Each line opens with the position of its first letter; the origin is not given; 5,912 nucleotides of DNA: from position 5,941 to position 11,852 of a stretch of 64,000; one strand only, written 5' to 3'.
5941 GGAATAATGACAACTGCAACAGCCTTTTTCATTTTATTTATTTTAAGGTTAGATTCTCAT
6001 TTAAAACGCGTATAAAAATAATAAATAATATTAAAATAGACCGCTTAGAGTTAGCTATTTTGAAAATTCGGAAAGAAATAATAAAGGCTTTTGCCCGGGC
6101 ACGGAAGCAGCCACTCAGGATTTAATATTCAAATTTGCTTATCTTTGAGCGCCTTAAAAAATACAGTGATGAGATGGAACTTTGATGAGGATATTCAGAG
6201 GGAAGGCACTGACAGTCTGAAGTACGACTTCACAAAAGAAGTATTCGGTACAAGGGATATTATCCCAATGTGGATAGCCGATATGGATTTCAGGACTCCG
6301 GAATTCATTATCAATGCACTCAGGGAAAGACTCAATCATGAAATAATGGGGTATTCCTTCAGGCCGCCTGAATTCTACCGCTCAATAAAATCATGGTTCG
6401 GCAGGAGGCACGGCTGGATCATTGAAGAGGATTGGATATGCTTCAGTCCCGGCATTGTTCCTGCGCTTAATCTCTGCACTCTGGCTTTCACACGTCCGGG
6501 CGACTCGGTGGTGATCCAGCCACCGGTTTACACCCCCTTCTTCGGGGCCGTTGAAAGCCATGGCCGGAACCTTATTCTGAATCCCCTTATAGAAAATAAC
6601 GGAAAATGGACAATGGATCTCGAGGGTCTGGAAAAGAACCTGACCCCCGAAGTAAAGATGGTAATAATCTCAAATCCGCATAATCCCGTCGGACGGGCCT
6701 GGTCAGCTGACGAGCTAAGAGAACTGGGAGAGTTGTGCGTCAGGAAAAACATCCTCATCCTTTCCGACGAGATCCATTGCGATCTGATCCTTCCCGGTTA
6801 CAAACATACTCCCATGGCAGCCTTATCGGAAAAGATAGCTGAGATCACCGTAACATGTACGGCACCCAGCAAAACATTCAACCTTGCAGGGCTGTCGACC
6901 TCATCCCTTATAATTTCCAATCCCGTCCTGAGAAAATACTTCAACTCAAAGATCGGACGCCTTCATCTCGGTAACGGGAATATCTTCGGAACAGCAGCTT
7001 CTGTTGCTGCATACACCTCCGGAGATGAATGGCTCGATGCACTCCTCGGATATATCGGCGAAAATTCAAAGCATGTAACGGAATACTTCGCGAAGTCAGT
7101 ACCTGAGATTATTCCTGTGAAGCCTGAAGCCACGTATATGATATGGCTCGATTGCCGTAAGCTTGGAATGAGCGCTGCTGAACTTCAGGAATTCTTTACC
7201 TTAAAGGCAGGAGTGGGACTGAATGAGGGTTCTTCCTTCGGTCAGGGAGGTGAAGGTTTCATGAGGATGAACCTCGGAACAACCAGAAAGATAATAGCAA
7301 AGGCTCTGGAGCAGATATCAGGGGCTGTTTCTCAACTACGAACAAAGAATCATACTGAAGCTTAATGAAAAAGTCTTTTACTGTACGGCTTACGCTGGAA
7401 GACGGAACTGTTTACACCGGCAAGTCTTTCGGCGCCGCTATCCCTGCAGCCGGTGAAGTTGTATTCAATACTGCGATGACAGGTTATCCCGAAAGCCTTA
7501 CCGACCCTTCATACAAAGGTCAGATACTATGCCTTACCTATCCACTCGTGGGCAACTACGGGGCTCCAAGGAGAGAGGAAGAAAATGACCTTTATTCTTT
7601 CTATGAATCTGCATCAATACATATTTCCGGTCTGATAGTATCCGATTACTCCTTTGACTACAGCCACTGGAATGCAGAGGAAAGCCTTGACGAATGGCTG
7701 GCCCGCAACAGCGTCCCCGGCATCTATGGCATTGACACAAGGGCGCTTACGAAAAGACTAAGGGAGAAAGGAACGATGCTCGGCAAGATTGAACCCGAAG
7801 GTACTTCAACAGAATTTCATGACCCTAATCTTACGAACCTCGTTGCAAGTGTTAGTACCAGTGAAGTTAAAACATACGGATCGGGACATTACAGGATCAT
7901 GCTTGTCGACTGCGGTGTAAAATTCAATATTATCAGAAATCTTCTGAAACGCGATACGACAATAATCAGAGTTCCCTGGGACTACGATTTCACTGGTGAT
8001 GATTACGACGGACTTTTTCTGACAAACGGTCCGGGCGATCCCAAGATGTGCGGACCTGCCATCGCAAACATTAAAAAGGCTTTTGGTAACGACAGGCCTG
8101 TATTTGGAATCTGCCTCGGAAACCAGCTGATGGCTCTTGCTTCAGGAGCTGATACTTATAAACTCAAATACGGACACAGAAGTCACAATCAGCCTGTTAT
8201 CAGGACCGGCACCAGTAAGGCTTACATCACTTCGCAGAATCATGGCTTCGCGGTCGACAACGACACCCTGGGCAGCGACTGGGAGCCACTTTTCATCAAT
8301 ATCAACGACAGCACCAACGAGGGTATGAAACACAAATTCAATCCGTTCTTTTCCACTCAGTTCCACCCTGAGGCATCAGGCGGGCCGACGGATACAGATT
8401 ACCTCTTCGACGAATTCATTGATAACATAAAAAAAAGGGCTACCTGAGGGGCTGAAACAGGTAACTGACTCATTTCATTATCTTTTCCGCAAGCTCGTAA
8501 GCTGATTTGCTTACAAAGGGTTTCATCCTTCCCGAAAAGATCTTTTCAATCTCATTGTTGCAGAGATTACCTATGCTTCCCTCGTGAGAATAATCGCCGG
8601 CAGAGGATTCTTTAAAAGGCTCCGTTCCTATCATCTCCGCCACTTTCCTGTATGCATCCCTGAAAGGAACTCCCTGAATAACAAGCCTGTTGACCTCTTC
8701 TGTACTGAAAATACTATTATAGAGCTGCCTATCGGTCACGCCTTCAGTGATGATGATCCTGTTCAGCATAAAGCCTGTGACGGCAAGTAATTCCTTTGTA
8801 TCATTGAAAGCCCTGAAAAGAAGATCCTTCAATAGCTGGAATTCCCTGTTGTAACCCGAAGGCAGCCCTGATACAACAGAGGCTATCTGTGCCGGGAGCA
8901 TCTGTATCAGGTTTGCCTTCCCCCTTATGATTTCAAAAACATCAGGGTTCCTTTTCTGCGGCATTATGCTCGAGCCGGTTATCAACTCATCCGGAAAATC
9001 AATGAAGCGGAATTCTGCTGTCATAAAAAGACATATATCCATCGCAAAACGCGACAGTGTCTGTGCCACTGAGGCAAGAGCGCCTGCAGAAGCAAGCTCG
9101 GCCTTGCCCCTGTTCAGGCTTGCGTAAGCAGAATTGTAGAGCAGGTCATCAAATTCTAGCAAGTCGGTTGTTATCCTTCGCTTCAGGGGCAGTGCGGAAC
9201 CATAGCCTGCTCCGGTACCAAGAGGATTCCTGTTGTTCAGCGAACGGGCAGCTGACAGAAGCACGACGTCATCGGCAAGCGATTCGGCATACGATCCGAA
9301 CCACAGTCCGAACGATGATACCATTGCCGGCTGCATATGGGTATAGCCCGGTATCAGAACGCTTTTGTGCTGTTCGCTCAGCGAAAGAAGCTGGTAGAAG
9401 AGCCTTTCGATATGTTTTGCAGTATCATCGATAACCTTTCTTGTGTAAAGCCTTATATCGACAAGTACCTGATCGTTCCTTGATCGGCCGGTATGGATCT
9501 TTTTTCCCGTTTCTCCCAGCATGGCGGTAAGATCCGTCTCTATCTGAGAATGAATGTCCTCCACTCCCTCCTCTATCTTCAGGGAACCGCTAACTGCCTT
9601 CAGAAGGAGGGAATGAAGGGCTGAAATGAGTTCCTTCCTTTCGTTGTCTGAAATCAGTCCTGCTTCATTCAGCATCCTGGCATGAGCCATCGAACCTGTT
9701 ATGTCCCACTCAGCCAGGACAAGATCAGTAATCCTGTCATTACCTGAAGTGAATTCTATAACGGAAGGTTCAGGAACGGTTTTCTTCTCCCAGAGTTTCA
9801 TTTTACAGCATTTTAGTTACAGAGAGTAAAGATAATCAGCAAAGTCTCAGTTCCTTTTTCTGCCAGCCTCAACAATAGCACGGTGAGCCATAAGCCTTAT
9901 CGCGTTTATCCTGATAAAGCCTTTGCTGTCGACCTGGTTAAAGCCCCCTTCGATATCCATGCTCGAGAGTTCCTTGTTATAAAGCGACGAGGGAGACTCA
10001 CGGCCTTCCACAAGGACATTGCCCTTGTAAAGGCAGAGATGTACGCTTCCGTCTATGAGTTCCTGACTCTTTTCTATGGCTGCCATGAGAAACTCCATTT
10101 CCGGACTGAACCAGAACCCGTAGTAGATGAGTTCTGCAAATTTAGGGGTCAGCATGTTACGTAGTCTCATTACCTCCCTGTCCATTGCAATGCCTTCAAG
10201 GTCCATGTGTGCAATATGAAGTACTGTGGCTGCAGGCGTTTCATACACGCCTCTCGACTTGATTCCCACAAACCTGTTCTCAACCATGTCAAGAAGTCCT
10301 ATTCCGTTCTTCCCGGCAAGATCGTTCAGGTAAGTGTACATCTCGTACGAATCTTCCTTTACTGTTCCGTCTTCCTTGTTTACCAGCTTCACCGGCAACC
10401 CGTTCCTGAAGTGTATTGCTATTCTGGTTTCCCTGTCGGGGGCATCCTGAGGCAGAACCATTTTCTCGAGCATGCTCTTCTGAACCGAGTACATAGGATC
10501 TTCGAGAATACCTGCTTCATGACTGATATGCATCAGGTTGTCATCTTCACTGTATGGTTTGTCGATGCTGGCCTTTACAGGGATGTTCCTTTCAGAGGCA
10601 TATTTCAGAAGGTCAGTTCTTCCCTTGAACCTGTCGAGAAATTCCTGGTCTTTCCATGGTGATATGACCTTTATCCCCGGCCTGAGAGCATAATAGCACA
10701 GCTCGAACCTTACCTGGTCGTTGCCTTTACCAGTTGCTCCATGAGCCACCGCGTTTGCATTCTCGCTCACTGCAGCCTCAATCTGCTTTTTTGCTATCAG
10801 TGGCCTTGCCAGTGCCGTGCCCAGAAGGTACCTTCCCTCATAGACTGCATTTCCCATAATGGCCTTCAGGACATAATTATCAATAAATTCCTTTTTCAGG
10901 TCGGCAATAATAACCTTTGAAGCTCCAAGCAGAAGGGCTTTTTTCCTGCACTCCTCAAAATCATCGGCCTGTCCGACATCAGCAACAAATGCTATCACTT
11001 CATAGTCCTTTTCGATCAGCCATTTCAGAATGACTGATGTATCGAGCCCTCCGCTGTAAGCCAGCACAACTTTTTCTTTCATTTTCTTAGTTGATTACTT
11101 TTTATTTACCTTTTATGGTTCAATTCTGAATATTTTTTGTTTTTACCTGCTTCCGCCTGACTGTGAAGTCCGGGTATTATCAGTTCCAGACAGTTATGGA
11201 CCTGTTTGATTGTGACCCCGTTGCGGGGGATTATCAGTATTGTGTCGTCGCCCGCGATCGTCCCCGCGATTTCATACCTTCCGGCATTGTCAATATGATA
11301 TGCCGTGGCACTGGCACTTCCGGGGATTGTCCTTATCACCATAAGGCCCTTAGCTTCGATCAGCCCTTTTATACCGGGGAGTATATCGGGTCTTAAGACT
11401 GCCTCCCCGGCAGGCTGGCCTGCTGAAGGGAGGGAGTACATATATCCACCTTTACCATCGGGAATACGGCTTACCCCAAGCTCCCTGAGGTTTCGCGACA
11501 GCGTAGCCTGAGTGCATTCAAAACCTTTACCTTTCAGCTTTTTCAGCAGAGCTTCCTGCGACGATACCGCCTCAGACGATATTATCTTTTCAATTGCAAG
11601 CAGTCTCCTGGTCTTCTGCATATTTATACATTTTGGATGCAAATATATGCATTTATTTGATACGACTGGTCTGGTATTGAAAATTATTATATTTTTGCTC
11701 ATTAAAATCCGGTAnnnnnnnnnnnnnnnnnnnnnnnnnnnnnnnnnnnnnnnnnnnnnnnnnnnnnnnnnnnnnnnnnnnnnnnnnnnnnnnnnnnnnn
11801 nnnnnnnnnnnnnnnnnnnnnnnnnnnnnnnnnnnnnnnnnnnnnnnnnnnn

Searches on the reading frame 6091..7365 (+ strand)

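Call 77: search_protein_families(library=pfam, proteins=[window:6091-7365:+], max_evalue=0.000001)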
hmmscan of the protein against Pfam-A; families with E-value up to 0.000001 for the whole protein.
window:6091-7365:+ (424 aa): 1 family
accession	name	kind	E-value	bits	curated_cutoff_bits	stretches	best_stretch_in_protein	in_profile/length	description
PF00155.27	Aminotran_1_2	-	5.7e-37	128.2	19.7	1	58-409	4-361/361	Aminotransferase class I and II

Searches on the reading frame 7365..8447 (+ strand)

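Call 77: search_protein_families(library=pfam, proteins=[window:7365-8447:+], max_evalue=0.000001)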
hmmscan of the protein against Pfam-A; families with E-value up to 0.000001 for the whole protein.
window:7365-8447:+ (360 aa): 2 families
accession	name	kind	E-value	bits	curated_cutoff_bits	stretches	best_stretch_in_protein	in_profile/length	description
PF00988.28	CPSase_sm_chain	-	7.6e-52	174.9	27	1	9-142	1-126/126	Carbamoyl-phosphate synthase small chain, CPSase domain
PF00117.34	GATase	-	1.3e-50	172.1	22.8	1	180-353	2-189/190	Glutamine amidotransferase class-I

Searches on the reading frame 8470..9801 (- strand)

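Call 77: search_protein_families(library=pfam, proteins=[window:8470-9801:-], max_evalue=0.000001)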
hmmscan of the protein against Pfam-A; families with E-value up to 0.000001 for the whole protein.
window:8470-9801:- (443 aa): 1 family
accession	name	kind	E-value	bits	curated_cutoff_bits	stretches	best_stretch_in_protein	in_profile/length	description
PF00206.25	Lyase_1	-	6.6e-46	157.6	27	1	25-297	20-308/312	Lyase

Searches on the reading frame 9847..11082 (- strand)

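Call 77: search_protein_families(library=pfam, proteins=[window:9847-11082:-], max_evalue=0.000001)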
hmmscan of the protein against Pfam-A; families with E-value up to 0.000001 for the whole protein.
window:9847-11082:- (411 aa): 2 families
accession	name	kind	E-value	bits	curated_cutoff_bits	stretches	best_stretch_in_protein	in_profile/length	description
PF20979.2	Arginosuc_syn_C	-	5.4e-74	248.9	27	1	177-398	1-217/219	Arginosuccinate synthase C-terminal domain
PF00764.25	Arginosuc_synth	-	9.2e-63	211.5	27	1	4-168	1-162/162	Arginosuccinate synthase N-terminal HUP domain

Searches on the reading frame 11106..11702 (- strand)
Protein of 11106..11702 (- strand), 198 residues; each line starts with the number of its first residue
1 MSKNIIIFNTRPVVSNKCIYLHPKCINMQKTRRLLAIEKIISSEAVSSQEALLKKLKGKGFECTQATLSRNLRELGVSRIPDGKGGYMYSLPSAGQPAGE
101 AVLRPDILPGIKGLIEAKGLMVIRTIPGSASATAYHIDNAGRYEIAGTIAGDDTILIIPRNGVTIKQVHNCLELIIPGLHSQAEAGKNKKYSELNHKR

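Call 77: search_protein_families(library=pfam, proteins=[window:11106-11702:-], max_evalue=0.000001)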
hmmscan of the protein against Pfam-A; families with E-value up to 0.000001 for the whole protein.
window:11106-11702:- (198 aa): 2 families
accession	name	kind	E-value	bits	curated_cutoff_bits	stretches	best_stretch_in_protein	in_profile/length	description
PF01316.27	Arg_repressor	-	7.2e-20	71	27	1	28-94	1-67/70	Arginine repressor, DNA binding domain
PF02863.23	Arg_repressor_C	-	5.6e-18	65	25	1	118-171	12-65/68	Arginine repressor, C-terminal domain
